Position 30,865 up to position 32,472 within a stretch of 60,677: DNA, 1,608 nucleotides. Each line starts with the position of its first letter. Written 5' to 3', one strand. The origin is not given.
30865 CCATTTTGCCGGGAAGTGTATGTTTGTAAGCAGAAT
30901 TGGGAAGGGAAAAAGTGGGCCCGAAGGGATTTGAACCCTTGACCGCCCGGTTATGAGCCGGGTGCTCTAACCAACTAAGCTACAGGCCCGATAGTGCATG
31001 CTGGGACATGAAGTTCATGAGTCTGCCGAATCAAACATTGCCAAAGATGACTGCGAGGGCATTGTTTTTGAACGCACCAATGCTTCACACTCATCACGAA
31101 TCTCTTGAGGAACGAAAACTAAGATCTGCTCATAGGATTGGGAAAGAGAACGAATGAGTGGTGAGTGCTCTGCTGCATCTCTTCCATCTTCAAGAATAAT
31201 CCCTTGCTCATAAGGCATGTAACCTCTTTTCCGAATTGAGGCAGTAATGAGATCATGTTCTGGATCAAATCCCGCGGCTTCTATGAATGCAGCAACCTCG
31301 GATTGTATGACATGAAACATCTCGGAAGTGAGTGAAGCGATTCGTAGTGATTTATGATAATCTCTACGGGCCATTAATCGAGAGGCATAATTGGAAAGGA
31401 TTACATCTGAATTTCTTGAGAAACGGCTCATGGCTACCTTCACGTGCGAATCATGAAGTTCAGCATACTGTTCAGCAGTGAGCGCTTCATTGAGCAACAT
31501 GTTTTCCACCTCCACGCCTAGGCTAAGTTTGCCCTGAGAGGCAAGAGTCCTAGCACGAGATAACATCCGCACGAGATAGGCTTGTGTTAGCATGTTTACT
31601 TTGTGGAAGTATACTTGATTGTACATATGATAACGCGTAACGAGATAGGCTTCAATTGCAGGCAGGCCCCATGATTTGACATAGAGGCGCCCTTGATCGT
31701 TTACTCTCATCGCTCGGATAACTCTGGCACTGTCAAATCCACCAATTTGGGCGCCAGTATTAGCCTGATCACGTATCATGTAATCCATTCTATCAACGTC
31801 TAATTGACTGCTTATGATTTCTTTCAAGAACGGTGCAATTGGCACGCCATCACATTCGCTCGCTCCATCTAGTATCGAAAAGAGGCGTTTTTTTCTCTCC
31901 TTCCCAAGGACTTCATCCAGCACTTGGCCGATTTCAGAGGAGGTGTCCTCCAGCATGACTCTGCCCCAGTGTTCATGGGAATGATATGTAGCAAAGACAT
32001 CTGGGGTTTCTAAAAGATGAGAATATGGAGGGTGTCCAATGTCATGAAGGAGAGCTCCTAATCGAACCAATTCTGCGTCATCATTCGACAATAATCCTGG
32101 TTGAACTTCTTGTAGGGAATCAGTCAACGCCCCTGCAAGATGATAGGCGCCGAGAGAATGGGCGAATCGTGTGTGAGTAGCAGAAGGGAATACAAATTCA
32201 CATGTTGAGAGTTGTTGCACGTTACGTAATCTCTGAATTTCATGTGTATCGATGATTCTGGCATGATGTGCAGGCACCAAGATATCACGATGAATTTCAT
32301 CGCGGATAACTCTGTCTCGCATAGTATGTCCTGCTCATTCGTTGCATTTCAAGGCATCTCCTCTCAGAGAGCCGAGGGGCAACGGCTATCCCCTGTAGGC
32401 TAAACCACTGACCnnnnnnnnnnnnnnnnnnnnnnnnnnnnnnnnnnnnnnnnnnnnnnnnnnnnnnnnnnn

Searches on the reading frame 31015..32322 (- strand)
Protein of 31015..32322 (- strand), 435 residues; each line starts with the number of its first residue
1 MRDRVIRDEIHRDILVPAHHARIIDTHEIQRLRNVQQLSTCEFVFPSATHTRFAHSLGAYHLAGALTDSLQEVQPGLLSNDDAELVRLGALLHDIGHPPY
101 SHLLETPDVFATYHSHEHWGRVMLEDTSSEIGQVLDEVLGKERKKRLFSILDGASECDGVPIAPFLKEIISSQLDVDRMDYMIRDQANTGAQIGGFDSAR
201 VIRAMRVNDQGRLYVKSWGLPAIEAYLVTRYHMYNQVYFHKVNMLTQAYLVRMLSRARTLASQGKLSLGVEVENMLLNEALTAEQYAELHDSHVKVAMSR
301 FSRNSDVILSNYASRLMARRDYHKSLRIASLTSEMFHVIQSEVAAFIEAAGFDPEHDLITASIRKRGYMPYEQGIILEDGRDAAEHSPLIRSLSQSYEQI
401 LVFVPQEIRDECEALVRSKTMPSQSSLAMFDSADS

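Call 27: search_protein_families(library=pfam, proteins=[window:31015-32322:-], max_evalue=0.001)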
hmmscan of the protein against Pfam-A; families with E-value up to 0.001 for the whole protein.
window:31015-32322:- (435 aa): 2 families
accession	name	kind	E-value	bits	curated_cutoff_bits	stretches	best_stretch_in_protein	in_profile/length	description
PF01966.28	HD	-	6.1e-13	49.5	22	1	52-181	1-112/116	HD domain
PF19276.4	HD_assoc_2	-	4.1e-10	39.9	23.1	1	196-413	1-204/222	HD associated region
